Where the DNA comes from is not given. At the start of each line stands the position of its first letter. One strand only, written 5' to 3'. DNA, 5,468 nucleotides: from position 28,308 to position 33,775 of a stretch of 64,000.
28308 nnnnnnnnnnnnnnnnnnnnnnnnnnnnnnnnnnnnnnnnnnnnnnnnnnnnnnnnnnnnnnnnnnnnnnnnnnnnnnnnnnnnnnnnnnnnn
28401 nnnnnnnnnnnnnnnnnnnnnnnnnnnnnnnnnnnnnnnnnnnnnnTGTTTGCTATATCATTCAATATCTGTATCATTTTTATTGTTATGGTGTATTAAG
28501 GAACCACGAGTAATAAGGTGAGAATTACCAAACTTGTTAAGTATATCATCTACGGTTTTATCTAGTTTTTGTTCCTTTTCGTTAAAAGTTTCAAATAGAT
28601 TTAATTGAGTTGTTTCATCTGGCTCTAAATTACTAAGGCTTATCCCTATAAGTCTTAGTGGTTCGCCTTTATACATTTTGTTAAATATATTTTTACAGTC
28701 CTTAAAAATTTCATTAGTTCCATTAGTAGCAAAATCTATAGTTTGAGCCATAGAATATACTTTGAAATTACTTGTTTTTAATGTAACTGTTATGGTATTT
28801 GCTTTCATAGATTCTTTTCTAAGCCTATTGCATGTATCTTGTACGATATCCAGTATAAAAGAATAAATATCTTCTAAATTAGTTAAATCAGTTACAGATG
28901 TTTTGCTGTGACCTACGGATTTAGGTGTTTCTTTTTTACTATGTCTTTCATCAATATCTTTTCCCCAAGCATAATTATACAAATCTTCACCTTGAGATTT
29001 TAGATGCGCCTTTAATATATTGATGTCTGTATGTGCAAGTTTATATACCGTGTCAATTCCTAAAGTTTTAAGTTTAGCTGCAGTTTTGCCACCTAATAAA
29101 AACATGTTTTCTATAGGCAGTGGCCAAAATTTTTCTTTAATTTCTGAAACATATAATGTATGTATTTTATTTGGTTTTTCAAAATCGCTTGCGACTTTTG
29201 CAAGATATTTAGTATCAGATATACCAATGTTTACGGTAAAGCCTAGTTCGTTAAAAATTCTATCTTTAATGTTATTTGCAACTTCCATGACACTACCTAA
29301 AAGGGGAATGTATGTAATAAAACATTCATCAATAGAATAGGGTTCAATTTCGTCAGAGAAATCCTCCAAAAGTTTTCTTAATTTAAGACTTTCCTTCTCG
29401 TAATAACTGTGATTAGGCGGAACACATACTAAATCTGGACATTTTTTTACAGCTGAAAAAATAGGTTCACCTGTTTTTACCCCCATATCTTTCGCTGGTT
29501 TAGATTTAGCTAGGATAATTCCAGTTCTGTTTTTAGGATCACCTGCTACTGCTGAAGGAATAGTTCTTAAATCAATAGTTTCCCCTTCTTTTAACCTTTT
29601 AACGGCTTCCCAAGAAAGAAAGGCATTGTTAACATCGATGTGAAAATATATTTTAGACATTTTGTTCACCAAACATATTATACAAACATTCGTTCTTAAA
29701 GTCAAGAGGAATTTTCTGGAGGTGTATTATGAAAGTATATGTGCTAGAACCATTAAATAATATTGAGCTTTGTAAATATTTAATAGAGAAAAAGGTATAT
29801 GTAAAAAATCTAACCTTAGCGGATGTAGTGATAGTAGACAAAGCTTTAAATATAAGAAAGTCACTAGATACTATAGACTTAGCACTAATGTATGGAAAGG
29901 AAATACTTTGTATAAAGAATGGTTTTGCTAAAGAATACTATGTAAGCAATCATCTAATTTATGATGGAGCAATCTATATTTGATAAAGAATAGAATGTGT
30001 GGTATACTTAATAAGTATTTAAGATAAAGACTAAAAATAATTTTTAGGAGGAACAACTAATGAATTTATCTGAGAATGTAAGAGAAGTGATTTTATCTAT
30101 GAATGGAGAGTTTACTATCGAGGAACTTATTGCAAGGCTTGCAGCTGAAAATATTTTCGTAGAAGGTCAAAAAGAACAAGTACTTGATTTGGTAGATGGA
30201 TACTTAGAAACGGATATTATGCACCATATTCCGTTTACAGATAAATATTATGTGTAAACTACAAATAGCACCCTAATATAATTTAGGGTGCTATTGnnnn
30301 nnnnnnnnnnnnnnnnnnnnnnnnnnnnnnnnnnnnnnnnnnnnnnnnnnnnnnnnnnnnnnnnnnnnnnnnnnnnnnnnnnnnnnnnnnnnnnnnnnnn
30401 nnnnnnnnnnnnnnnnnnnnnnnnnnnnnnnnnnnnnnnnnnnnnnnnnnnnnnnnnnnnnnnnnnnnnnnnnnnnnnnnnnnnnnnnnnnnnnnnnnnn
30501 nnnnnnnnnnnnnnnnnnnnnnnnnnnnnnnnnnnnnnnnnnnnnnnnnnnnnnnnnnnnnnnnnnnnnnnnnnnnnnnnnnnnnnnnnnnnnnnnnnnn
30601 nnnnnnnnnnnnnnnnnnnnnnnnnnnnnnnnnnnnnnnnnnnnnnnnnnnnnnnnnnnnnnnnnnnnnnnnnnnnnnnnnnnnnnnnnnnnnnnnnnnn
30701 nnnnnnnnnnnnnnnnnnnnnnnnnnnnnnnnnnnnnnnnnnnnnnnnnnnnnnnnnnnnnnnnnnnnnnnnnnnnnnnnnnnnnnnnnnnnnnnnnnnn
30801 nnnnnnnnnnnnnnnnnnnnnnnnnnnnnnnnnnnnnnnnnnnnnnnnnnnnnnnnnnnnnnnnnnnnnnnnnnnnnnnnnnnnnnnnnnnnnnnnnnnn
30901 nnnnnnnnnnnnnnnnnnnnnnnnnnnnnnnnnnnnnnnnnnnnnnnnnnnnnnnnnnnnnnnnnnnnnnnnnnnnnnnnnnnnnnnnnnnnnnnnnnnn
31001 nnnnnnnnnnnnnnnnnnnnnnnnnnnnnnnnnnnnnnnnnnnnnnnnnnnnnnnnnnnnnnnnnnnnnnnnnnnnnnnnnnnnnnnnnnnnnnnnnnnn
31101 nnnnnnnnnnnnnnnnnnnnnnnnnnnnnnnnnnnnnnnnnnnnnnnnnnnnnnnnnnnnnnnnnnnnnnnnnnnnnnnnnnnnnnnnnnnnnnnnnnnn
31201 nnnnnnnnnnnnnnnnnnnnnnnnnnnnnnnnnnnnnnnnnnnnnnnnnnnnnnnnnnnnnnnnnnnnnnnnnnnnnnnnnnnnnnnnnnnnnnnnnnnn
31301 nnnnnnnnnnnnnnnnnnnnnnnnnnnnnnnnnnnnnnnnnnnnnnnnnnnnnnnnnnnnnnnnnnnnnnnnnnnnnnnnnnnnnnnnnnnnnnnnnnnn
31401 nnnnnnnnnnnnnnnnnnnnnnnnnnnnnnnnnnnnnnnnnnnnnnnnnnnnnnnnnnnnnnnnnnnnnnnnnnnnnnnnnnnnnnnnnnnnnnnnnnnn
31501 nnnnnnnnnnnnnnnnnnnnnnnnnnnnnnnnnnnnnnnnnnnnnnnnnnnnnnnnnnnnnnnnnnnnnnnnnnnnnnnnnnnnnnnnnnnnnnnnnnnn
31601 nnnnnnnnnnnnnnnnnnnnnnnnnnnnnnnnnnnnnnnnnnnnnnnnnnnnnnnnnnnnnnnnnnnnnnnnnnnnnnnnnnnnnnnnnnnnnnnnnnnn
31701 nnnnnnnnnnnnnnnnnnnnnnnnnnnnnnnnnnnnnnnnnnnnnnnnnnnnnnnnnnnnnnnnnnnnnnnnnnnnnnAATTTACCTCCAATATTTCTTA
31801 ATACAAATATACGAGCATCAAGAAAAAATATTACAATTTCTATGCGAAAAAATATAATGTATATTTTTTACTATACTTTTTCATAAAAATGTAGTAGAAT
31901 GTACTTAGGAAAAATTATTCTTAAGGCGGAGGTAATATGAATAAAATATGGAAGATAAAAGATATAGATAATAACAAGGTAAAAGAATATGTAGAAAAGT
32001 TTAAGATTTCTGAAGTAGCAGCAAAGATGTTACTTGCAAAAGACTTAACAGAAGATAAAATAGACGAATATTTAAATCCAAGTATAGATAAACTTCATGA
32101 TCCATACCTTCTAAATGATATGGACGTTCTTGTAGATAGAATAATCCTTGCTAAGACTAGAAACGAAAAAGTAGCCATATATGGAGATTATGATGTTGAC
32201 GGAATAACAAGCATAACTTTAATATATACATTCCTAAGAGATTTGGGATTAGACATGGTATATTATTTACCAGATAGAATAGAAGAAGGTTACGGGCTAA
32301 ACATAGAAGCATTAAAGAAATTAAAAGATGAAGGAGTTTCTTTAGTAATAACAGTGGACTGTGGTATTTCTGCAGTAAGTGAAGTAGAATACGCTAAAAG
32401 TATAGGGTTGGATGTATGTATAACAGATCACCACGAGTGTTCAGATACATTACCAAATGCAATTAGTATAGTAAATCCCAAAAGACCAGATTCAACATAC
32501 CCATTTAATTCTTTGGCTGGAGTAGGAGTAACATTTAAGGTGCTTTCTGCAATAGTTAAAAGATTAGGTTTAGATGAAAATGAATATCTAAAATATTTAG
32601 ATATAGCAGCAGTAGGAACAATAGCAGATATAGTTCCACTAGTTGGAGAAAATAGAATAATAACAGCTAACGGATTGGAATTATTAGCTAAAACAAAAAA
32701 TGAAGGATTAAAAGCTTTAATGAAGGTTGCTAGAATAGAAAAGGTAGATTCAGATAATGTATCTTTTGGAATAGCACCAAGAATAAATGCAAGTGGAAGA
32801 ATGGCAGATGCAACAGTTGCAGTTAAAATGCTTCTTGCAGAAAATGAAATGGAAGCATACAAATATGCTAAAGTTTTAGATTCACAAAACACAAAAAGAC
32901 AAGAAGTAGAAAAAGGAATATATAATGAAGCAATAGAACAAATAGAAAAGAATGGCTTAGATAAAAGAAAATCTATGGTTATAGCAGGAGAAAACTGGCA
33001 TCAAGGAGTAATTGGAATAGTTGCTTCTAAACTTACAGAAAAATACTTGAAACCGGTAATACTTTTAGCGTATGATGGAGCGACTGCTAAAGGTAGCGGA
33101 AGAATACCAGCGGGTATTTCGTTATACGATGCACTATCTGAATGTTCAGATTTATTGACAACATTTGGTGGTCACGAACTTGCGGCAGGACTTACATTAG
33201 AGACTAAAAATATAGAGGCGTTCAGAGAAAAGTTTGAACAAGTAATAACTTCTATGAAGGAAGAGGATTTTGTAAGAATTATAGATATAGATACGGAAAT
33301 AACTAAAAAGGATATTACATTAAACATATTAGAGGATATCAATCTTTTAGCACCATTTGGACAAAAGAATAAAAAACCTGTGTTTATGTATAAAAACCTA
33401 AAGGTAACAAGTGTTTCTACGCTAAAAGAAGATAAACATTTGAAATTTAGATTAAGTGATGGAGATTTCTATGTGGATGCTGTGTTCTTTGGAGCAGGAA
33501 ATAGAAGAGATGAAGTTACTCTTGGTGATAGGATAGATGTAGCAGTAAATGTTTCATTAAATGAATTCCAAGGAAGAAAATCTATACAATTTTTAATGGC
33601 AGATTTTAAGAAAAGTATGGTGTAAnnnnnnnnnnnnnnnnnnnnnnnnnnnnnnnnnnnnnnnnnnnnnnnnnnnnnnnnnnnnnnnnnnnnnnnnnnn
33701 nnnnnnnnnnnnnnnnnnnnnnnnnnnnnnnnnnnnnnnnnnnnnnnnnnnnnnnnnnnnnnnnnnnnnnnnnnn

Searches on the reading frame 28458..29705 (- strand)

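Call 20: search_protein_families(library=pfam, proteins=[window:28458-29705:-], max_evalue=0.001)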
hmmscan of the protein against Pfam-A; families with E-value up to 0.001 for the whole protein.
window:28458-29705:- (415 aa): 4 families
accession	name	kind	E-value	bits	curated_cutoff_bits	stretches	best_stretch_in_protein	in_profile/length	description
PF00817.25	IMS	-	1.3e-35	123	23.2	1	23-174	1-148/148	impB/mucB/samB family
PF11799.13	IMS_C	-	3.6e-27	95.4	20.7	1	261-370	1-109/109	impB/mucB/samB family C-terminal domain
PF11798.14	IMS_HHH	-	2.3e-06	28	24.4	1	187-217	2-32/32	IMS family HHH motif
PF21999.2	IMS_HHH_1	-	3.3e-05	24.7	27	0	205-250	7-53/53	DNA polymerase-iota, thumb domain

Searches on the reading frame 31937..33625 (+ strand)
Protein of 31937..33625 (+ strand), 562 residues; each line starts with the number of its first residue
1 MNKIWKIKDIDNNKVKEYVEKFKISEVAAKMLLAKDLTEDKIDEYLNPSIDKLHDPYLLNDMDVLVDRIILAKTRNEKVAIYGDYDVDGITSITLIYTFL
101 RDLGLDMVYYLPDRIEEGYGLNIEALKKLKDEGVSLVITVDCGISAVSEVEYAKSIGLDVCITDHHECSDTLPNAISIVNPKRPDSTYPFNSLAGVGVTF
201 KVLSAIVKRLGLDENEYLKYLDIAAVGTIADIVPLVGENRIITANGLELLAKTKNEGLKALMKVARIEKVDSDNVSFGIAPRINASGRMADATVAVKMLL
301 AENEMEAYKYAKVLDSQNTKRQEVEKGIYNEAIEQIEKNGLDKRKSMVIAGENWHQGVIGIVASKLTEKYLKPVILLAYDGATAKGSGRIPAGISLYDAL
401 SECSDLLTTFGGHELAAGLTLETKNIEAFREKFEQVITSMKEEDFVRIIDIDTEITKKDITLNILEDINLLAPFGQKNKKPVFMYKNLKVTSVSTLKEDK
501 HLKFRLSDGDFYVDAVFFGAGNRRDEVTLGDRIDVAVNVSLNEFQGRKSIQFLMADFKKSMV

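Call 20: search_protein_families(library=pfam, proteins=[window:31937-33625:+], max_evalue=0.001)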
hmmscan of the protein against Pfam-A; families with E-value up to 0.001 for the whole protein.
window:31937-33625:+ (562 aa): 3 families
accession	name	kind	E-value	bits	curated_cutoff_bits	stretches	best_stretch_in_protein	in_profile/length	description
PF17768.7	RecJ_OB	-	1.2e-29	102.9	27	1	451-556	1-107/107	RecJ OB domain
PF01368.27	DHH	-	8.4e-27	94.4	28.1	1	78-228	1-125/125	DHH family, N-terminal domain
PF02272.25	DHHA1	-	1.8e-15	57.7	25.9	1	348-438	5-101/102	DHHA1 domain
